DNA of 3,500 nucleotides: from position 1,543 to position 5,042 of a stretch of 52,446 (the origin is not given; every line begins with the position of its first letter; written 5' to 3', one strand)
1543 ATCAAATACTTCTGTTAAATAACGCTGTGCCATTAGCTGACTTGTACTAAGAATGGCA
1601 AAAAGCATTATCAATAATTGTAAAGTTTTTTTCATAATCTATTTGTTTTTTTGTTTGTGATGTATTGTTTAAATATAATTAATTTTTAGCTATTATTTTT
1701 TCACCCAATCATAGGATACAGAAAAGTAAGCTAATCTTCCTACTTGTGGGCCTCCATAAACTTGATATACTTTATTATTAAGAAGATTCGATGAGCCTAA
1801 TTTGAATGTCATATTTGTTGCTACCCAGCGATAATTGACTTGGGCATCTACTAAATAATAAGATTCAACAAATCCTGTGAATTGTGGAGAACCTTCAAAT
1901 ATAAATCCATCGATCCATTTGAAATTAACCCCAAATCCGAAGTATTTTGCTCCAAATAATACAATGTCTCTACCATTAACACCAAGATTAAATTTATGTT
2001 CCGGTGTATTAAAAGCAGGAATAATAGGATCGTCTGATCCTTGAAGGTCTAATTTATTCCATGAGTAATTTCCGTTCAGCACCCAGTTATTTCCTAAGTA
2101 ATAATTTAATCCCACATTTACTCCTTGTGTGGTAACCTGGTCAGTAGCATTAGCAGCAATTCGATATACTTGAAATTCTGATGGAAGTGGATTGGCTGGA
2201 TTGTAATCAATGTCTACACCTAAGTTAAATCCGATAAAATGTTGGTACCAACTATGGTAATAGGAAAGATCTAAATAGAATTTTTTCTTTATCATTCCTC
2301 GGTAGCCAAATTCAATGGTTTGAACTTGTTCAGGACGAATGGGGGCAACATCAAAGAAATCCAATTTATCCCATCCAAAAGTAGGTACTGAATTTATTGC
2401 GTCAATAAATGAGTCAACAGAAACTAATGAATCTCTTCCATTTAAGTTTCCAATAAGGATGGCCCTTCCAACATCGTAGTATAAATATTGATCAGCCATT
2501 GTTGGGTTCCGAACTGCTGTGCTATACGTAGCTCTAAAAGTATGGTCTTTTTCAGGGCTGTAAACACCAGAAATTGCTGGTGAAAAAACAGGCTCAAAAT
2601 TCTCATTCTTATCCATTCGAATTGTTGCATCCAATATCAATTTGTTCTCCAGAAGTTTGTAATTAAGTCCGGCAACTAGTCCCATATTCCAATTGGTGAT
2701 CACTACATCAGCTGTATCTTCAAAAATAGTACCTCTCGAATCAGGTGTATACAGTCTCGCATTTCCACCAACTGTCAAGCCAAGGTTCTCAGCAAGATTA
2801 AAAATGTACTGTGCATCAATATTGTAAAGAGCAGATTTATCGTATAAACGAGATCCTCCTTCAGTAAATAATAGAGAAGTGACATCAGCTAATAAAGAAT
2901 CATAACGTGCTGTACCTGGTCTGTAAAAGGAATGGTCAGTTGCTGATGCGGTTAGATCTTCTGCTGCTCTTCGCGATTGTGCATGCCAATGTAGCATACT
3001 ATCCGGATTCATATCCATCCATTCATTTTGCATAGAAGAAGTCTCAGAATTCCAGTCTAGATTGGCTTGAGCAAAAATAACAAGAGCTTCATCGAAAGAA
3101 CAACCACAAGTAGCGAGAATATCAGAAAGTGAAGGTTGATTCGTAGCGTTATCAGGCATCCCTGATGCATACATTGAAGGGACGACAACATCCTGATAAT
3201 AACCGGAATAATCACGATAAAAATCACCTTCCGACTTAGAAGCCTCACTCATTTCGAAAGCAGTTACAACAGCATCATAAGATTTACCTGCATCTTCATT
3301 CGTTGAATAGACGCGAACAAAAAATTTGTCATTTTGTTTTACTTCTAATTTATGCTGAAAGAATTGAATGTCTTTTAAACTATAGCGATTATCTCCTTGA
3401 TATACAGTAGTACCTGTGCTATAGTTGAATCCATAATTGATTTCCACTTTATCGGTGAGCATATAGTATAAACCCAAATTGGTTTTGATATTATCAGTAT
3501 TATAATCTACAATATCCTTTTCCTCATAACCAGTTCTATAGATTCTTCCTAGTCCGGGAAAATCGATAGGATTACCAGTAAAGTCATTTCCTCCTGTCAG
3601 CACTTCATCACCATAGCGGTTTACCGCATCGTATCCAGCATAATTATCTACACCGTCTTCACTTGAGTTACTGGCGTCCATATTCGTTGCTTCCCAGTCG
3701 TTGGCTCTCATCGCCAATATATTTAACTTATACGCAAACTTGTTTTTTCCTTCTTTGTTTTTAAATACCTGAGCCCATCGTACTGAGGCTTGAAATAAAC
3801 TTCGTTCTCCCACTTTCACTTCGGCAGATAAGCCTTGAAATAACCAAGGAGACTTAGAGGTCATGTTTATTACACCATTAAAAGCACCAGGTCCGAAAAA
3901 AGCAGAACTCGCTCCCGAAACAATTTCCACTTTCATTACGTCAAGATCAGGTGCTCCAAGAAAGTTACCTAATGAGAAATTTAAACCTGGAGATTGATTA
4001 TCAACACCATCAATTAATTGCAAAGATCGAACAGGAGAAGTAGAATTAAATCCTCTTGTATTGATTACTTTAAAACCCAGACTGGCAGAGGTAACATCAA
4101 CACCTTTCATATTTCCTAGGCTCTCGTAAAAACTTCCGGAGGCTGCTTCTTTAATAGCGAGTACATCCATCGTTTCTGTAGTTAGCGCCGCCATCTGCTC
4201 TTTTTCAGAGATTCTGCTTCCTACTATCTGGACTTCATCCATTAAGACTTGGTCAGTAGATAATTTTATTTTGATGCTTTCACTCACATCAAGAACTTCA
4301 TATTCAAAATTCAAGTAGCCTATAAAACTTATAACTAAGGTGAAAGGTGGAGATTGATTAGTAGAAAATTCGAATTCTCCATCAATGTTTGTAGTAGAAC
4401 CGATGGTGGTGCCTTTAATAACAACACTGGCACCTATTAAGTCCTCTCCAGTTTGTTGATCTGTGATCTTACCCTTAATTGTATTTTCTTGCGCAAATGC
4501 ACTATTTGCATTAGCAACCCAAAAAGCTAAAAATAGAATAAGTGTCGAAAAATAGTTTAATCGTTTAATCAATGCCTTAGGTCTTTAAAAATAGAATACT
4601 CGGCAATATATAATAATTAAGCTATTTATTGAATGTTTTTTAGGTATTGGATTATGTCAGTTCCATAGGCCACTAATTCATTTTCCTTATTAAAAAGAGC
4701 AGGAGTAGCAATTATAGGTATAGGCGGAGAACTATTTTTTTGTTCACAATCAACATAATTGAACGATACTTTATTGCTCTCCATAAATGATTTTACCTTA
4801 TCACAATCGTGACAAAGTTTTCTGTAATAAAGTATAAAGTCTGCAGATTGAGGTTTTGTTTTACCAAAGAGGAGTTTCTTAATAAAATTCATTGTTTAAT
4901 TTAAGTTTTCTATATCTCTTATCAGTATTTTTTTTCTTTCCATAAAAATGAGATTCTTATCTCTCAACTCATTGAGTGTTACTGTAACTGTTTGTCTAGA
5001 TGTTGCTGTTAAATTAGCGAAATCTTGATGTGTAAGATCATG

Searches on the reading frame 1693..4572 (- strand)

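Call 7: search_protein_families(library=pfam, proteins=[window:1693-4572:-], max_evalue=0.001)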
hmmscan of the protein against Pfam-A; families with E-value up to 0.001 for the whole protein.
window:1693-4572:- (959 aa): 5 families
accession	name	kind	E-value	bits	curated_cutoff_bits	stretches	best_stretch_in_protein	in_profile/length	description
PF00593.30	TonB_dep_Rec_b-barrel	-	6.3e-25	89.4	27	1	549-930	85-436/436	TonB dependent receptor-like, beta-barrel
PF13715.12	CarbopepD_reg_2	-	2.8e-20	72.6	32.2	1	32-115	1-87/88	CarboxypepD_reg-like domain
PF07715.20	Plug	-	5.5e-10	40.1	23.9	1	132-234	9-107/107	TonB-dependent Receptor Plug Domain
PF13620.12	CarboxypepD_reg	-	3.9e-09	37.2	32.3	1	31-97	1-70/82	Carboxypeptidase regulatory-like domain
PF02462.21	Opacity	-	0.00025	21.6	21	0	799-841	64-105/126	Opacity family porin protein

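Call 80: search_protein_families(library=ncbifam, proteins=[window:1693-4572:-], max_evalue=0.01)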
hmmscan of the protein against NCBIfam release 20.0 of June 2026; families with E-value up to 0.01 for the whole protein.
window:1693-4572:- (959 aa): 11 families
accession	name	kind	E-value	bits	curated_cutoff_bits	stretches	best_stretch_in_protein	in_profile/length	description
TIGR04056.1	OMP_RagA_SusC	subfamily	1e-31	110.2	368.25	1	31-840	2-741/981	SusC/RagA family TonB-linked outer membrane protein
TIGR01785.1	TonB-hemin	subfamily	5.6e-20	71.3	316.85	2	630-956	381-677/677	TonB-dependent heme/hemoglobin receptor family protein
NF053590.1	TonB_dep_TOL0244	equivalog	3.1e-19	69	645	2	119-299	19-193/604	TOL_0244 family TonB-dependent receptor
NF010010.0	PRK13483.1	equivalog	8e-14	50.6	927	2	585-695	328-436/660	ligand-gated channel protein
TIGR01786.1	TonB-hemlactrns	subfamily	1.4e-13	50.1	323.75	1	632-943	409-694/719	TonB-dependent hemoglobin/transferrin/lactoferrin family receptor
NF010038.0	PRK13513.1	equivalog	1.2e-11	43.9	942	1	586-692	320-425/659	ligand-gated channel protein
TIGR01779.1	TonB-B12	equivalog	3.1e-10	39.2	599.7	1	96-256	14-170/614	TonB-dependent vitamin B12 receptor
NF007349.0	PRK09840.1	equivalog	3.2e-08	32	686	1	211-292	146-222/760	catecholate siderophore receptor Fiu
NF007926.1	PRK10641.1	equivalog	1.1e-05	24.2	836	1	140-243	56-157/617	TonB-dependent vitamin B12 receptor BtuB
NF049945.1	TonB_dep_FCYXU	equivalog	6e-05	21.8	825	1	170-255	98-182/697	TonB-dependent receptor, FCYXU motif-type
NF010051.0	PRK13528.1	subfamily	0.00064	18.1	583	0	208-242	140-174/727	FepA family TonB-dependent siderophore receptor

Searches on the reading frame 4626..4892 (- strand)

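Call 7: search_protein_families(library=pfam, proteins=[window:4626-4892:-], max_evalue=0.001)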
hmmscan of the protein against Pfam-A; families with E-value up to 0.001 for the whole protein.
window:4626-4892:- (88 aa): 1 family
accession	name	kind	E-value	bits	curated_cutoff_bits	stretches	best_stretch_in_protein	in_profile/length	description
PF00462.30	Glutaredoxin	-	0.00014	22.5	22.9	1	21-52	3-34/60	Glutaredoxin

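Call 80: search_protein_families(library=ncbifam, proteins=[window:4626-4892:-], max_evalue=0.01)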
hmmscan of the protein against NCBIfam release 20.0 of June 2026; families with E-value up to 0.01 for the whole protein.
window:4626-4892:- (88 aa): 4 families
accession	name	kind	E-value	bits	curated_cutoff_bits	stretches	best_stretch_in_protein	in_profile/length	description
TIGR02196.1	GlrX_YruB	hypoth_equivalog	0.00026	21.4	88.55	1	21-53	4-36/74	glutaredoxin-like protein, YruB-family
TIGR02194.1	GlrX_NrdH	subfamily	0.0085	16.3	85.75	0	21-52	3-34/72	glutaredoxin-like protein NrdH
TIGR01617.1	arsC_related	subfamily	0.0089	16.3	75.05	0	21-53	3-35/117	Spx/MgsR family RNA polymerase-binding regulatory protein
NF041106.1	ArsC_rel_Se_1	subfamily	0.0091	16.6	85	0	21-53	4-37/107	ArsC family (seleno)protein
